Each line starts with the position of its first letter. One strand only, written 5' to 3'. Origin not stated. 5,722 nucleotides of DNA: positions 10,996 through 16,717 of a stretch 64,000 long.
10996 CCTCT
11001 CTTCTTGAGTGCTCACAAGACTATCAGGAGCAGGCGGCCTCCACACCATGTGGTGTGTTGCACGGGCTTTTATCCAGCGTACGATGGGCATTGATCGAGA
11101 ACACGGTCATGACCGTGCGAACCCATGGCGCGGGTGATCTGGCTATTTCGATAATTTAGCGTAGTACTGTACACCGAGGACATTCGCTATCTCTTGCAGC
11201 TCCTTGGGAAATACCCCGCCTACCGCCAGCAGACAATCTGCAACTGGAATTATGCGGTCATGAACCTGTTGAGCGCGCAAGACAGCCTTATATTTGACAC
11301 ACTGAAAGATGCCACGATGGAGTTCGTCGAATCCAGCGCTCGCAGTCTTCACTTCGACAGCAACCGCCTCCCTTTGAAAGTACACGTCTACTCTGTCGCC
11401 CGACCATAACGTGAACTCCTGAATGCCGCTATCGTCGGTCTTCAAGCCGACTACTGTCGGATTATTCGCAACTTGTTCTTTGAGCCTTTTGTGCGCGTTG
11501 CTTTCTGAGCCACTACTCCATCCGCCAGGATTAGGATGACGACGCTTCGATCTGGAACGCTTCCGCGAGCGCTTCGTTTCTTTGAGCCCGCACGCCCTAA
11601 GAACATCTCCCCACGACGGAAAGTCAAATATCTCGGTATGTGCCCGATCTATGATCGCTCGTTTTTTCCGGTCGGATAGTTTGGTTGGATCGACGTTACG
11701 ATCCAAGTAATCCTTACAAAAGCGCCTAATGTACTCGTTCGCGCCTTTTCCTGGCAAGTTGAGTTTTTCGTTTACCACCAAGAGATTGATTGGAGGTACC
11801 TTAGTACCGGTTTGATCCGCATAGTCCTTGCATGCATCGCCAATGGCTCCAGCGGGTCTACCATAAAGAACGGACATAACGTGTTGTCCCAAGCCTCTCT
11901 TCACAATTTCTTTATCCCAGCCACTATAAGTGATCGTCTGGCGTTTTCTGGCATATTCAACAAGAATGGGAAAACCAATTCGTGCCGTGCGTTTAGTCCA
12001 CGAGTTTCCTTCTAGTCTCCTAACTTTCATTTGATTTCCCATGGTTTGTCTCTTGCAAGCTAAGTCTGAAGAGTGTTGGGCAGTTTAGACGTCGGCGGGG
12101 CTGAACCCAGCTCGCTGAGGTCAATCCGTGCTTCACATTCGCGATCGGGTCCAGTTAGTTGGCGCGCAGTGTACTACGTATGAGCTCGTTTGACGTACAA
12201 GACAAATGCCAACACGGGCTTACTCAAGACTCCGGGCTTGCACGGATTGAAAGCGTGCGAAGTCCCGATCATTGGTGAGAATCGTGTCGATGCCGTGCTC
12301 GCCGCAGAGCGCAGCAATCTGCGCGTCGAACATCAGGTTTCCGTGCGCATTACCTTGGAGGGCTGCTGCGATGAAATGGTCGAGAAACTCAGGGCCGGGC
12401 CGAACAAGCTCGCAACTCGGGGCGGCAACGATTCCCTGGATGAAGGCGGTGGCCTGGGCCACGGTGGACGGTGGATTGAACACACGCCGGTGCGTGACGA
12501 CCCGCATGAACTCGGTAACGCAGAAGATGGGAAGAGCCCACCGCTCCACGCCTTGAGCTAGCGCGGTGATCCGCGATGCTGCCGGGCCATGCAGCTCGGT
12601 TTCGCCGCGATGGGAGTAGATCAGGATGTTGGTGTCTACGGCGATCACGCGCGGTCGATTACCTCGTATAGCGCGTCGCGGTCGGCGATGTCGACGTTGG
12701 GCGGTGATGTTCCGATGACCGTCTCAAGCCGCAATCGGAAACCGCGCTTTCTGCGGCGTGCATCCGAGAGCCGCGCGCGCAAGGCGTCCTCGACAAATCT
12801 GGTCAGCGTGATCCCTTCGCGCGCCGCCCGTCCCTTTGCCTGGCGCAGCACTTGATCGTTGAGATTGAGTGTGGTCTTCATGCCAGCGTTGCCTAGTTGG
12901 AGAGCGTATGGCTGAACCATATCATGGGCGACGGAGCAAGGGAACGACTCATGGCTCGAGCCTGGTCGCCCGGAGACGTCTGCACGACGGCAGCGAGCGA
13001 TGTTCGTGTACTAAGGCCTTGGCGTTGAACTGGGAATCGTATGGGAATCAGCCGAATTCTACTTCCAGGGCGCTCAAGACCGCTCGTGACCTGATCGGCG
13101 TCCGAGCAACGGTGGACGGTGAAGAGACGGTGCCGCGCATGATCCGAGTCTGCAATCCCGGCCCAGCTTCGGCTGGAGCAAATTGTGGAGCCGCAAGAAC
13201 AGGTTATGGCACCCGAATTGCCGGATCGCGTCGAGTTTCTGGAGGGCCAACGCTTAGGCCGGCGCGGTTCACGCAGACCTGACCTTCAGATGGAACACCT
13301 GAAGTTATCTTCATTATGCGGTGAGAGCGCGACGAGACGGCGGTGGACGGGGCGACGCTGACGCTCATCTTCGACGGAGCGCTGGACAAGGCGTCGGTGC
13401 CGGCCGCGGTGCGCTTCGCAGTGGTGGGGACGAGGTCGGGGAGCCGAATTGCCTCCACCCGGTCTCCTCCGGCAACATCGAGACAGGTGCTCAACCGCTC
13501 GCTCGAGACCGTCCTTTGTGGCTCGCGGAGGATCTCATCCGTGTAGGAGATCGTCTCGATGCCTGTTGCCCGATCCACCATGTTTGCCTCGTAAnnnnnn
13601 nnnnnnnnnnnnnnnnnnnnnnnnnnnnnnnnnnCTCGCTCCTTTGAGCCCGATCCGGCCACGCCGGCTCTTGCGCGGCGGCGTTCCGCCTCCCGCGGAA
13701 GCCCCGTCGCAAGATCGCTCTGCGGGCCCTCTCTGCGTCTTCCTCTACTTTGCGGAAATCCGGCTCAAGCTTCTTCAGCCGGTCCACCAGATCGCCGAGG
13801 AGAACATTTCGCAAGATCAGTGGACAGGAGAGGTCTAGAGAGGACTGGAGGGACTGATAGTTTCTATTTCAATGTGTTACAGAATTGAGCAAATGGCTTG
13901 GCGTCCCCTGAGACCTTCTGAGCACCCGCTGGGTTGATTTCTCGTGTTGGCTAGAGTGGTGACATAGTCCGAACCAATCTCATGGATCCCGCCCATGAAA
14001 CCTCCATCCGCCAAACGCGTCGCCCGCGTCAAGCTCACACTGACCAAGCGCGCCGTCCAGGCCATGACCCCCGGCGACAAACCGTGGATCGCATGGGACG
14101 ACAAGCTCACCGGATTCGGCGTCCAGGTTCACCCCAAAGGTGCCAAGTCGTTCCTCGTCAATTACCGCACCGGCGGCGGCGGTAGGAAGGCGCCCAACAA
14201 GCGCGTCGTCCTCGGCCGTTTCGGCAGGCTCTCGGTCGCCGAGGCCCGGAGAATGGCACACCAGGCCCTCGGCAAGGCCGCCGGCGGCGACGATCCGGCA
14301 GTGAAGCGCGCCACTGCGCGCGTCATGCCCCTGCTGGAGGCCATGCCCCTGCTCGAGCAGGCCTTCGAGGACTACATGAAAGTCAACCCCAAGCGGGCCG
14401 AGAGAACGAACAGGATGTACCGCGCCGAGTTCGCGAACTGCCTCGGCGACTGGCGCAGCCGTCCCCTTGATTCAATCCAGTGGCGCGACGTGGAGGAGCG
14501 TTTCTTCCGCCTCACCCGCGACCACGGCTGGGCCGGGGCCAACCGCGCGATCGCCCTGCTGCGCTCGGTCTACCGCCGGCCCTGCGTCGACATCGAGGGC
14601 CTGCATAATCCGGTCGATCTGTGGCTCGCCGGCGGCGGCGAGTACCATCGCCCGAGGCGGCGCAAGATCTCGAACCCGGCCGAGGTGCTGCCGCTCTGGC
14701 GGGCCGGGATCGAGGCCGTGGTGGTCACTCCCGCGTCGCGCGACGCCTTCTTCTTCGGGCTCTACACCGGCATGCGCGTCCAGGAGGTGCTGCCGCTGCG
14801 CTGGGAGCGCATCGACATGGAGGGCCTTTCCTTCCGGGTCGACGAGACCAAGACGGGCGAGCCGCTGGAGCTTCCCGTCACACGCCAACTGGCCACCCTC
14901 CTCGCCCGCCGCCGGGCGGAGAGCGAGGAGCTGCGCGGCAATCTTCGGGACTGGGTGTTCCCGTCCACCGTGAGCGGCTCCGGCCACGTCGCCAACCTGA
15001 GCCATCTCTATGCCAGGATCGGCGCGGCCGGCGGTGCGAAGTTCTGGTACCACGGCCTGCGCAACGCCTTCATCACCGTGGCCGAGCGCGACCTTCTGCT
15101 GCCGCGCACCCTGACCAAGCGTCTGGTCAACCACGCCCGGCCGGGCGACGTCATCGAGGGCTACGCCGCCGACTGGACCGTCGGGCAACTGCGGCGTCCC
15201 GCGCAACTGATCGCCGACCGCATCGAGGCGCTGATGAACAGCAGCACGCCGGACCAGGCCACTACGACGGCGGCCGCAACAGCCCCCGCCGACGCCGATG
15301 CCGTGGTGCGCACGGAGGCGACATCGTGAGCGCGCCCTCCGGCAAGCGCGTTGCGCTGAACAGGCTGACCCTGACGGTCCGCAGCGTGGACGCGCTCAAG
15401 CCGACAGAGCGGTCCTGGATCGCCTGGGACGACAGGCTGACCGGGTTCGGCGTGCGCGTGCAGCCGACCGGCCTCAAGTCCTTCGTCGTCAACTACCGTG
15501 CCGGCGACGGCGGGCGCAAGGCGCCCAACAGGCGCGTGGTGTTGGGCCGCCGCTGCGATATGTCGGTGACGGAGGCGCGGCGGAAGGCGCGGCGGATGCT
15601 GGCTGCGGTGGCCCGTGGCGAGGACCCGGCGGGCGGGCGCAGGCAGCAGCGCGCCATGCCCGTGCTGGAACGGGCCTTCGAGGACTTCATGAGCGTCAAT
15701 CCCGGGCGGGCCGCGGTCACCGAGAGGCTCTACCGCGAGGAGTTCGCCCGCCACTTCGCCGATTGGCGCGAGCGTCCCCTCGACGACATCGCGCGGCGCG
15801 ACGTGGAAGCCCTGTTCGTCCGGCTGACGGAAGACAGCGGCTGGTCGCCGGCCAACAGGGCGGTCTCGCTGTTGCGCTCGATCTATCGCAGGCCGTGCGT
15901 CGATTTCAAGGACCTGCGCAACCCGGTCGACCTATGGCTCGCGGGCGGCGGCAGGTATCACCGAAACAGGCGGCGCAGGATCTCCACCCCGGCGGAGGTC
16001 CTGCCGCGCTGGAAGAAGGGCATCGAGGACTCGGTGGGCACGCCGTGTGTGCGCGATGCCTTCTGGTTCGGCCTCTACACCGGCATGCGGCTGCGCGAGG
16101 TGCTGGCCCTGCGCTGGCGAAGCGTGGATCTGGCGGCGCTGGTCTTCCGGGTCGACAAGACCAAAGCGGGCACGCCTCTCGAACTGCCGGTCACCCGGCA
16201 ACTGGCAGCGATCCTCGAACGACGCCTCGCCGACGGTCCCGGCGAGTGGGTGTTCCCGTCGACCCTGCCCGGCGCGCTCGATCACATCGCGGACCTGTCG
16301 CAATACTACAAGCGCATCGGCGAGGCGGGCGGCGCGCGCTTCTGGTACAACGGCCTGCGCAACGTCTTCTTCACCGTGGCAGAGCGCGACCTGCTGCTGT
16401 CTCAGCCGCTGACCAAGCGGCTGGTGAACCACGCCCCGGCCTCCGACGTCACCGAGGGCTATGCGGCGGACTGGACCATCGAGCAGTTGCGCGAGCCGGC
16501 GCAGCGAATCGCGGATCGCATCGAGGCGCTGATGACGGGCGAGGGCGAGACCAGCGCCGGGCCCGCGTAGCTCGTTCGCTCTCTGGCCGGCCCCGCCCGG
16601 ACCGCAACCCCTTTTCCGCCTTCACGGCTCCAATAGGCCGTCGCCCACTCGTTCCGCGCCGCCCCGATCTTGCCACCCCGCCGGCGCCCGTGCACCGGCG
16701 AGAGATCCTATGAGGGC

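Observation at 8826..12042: Low-GC three-gene cassette (NDT-like + DUF2971 + PD-(D/E)xK-like) fused onto the 3' end of an MmeI-like R-M gene: candidate uncharacterised defence module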

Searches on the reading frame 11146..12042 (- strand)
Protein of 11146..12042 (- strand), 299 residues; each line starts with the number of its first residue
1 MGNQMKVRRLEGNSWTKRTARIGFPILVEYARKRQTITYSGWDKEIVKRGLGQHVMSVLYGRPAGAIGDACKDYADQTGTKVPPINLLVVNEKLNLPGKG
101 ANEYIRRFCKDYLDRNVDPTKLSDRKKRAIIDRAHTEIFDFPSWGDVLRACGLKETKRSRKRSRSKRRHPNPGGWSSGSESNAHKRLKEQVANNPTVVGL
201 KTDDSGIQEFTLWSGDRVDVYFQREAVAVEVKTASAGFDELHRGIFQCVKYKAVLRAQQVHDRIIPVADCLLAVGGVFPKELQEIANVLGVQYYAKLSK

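Call 5: search_protein_families(library=pfam, proteins=[window:11146-12042:-], max_evalue=0.1)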
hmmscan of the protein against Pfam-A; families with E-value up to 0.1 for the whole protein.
window:11146-12042:- (299 aa): 2 families
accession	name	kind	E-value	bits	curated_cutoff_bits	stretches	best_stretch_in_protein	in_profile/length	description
PF23079.1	HTH_NOL4_2nd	-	0.051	14.5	26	0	100-165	5-69/95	Nucleolar protein 4, helical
PF07498.18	Rho_N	-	0.059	13.8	24.9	0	280-299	8-27/43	Rho termination factor, N-terminal domain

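Call 6: search_protein_families(library=padloc, proteins=[window:11146-12042:-], max_evalue=0.1)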
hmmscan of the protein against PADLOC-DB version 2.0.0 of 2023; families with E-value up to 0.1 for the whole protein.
window:11146-12042:- (299 aa): 0 families

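Call 7: search_protein_families(library=ncbifam, proteins=[window:11146-12042:-], max_evalue=0.1)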
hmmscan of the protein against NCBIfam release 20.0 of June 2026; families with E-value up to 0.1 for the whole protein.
window:11146-12042:- (299 aa): 0 families

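Call 8: search_protein_families(library=phrogs, proteins=[window:11146-12042:-], max_evalue=0.1)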
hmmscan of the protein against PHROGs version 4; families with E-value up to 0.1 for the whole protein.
window:11146-12042:- (299 aa): 0 families

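Call 26: find_homologous_proteins(query=window:11146-12042:-)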
Query window:11146-12042:- (299 aa): 168 proteins with E <= 0.001 among 1971 candidates; the best 120 are listed.
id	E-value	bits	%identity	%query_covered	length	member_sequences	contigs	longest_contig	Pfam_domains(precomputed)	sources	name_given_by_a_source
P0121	5.0e-201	684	100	100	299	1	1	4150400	-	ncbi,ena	-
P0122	4.8e-175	599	88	99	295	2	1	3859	-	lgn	-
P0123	3.9e-170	583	85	99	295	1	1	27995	-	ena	-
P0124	5.0e-140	484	85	81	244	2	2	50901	-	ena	-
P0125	1.3e-130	453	67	99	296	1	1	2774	-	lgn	-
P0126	1.7e-127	443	64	99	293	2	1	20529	-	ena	-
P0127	1.8e-127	443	63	99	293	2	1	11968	-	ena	-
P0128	2.0e-127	443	65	97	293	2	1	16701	-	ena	-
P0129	1.8e-126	439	64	99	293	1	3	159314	-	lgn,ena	-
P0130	2.0e-126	439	65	98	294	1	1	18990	-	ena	-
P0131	4.0e-125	435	64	99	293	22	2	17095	-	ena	-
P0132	1.0e-123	430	63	98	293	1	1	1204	-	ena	-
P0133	1.2e-122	427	63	98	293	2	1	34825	-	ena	-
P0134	3.4e-122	425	60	99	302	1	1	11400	-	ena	-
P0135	1.4e-120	420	61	99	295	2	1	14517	-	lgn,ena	-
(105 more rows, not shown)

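Call 29: find_encoding_contigs(protein=P0121, flank=10000, max_places=4)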
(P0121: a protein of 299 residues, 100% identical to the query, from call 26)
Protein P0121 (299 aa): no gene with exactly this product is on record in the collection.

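Call 30: find_encoding_contigs(protein=P0122, flank=10000, max_places=4)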
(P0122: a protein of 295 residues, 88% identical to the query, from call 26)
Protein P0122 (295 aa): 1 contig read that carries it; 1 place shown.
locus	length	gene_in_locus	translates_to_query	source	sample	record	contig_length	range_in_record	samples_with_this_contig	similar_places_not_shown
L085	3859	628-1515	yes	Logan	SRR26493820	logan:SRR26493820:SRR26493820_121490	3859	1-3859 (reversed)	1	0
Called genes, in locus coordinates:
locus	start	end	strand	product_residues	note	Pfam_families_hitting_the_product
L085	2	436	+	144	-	?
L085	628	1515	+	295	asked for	-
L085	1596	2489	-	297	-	-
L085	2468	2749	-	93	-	-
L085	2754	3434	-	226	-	-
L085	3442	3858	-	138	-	?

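Call 34: find_related_loci(query=A3, collection=metagenome_contigs, flank=8000)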
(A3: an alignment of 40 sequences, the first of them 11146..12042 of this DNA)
Query A3 (299 aa) in metagenome_contigs; peptide patterns used: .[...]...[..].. (x = any residue, [..] = any of these).
600 stretches matched a pattern (row limit reached: there are more); 526 encode a relative of the query (tblastn E <= 1e-3); the best 80 are kept; 80 distinct loci.
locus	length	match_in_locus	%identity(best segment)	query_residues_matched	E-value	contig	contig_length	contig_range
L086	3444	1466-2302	57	12-292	1e-113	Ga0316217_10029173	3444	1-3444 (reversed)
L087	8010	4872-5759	55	5-298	8e-109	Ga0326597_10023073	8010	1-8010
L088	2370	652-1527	52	6-299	2e-100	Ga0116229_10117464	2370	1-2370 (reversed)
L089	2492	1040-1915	52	6-299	5e-100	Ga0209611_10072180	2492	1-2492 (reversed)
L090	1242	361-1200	51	19-298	6e-102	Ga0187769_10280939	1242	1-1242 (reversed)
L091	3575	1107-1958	40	10-292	1e-67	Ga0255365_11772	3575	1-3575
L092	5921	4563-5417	41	10-292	1e-65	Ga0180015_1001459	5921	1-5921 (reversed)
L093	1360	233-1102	39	1-291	1e-66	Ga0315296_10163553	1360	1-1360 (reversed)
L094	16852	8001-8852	40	10-292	1e-59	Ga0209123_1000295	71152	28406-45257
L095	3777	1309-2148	41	10-291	1e-58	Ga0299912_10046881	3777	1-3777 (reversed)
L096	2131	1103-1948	39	9-291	6e-60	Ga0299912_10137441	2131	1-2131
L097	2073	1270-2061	38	10-274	3e-58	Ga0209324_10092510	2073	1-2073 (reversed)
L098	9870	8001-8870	37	2-291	3e-55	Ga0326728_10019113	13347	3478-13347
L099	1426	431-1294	36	2-292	2e-57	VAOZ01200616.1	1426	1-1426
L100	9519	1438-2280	36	10-293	5e-51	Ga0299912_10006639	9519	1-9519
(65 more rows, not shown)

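Call 41: predict_structure(alignment_id=A3)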
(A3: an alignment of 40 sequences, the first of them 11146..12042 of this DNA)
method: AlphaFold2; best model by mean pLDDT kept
length: 299 residues; sequences in the alignment: 40
mean_pLDDT: 93.6   pTM: 0.84
mean pLDDT of the five models: 93.6, 93.1, 93.1, 93.0, 91.1
residues with pLDDT >= 90: 263; 70-90: 25; 50-70: 10; < 50: 1
segments of 3 or more residues with pLDDT < 50: none
pLDDT, mean of each block of 10 residues (from residue 1): 78 96 97 95 95 92 96 96 97 92 95 95 96 95 97 82 71 87 97 98 96 98 97 96 98 97 96 97 92 94
secondary structure, 60 per line:
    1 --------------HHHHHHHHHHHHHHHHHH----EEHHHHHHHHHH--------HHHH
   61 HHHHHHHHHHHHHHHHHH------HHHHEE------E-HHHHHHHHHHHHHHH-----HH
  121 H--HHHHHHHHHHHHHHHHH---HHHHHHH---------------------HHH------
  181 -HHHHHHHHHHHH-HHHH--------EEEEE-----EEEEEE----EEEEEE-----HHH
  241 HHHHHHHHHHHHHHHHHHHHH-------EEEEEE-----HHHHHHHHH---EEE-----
elements in order: H15-32 H39-48 H57-78 H85-88 H99-113 H124-140 H144-150 H182-193 H195-198 E207-211 E217-222 E227-232 H238-261 E269-274 H280-288 E292-294

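Call 80: search_solved_structures(query=A3, max_evalue=1, show_alignments=2)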
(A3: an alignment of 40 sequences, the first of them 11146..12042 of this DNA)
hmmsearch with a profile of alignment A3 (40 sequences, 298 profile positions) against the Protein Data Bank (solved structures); distinct sequences matched with E-value up to 1: 2.
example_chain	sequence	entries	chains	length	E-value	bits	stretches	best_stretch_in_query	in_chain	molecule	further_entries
9gb5_k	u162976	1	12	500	0.24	13.5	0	163-205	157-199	gp45 - Portal protein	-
9gb3_L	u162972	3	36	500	0.24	13.5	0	163-205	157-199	gp45 - Portal protein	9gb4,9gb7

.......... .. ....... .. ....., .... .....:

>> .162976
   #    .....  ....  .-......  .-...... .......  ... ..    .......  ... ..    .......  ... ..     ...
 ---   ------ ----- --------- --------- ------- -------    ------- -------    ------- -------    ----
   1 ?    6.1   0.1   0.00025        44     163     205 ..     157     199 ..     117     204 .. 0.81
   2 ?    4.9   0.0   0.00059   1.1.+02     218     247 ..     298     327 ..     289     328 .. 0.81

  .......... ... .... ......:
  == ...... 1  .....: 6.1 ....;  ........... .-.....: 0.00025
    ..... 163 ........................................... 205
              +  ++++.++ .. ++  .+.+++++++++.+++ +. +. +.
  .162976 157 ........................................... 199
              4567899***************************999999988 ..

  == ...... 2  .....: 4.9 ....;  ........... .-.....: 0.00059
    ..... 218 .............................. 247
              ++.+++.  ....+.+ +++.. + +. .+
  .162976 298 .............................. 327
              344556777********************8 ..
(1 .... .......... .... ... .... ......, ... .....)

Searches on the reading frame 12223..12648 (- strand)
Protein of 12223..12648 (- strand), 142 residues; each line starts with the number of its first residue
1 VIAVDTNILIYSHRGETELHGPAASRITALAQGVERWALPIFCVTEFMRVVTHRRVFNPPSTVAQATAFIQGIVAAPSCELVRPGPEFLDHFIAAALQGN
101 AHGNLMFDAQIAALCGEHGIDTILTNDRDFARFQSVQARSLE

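Call 61: search_protein_families(library=pfam, proteins=[window:12223-12648:-], max_evalue=0.001)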
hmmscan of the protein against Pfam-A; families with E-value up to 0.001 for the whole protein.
window:12223-12648:- (142 aa): 1 family
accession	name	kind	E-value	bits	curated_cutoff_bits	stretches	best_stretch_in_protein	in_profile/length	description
PF01850.27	PIN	-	2.3e-13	51.2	23.6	1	2-133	1-117/120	PIN domain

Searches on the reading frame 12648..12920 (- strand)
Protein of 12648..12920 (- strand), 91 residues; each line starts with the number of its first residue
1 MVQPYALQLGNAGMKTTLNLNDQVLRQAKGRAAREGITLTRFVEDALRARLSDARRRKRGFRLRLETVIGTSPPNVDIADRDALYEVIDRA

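Call 61: search_protein_families(library=pfam, proteins=[window:12648-12920:-], max_evalue=0.001)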
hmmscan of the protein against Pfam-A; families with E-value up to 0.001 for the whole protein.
window:12648-12920:- (91 aa): 1 family
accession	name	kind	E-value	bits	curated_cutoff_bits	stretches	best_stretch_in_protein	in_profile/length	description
PF19891.5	DUF6364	-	3.5e-05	24.6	27.3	1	15-55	4-39/70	Family of unknown function (DUF6364)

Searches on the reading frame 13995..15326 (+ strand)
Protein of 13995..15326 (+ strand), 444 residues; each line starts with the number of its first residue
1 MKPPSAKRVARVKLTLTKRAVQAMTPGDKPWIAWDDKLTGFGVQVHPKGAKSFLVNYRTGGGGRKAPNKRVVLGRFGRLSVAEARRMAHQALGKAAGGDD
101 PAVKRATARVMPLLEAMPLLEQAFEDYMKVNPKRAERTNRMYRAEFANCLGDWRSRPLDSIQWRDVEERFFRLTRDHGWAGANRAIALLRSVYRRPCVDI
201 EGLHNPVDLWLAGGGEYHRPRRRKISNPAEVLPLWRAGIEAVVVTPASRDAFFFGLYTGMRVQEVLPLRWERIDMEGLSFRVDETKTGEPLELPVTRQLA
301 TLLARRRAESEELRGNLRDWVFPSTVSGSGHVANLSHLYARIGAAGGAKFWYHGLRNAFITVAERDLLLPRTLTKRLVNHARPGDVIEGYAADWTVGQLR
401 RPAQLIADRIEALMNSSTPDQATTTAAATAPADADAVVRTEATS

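Call 61: search_protein_families(library=pfam, proteins=[window:13995-15326:+], max_evalue=0.001)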
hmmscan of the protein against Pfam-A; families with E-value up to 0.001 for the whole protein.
window:13995-15326:+ (444 aa): 2 families
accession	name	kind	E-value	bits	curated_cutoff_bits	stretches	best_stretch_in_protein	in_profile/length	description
PF13356.12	Arm-DNA-bind_3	-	1.1e-15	58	27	1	16-106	1-81/83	Arm DNA-binding domain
PF00589.27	Phage_integrase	-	2.7e-10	40.7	27.1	1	253-361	29-138/172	Phage integrase family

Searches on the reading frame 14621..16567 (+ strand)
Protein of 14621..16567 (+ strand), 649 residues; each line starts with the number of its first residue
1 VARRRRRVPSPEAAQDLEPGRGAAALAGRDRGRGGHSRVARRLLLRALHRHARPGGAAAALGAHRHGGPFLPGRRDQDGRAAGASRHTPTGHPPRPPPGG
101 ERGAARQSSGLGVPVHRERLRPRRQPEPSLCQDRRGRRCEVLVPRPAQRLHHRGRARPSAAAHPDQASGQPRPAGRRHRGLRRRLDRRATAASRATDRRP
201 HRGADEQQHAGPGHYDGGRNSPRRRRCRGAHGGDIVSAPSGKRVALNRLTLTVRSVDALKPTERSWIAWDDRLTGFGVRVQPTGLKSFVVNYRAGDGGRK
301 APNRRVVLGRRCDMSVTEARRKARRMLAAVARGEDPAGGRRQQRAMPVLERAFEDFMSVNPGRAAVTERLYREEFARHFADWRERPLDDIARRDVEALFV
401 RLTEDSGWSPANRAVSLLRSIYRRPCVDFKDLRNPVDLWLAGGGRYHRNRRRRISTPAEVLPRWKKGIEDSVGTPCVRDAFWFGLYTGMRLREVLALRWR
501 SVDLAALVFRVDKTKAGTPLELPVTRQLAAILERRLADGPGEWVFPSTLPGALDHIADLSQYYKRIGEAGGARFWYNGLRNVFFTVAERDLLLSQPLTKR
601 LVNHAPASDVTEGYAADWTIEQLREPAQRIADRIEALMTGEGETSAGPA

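Call 61: search_protein_families(library=pfam, proteins=[window:14621-16567:+], max_evalue=0.001)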
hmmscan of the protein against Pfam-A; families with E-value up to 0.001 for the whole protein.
window:14621-16567:+ (649 aa): 2 families
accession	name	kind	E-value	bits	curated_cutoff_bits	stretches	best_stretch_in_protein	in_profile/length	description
PF13356.12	Arm-DNA-bind_3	-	1.6e-14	54.2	27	1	251-343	1-83/83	Arm DNA-binding domain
PF00589.27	Phage_integrase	-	3.7e-08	33.8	27.1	1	483-581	30-134/172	Phage integrase family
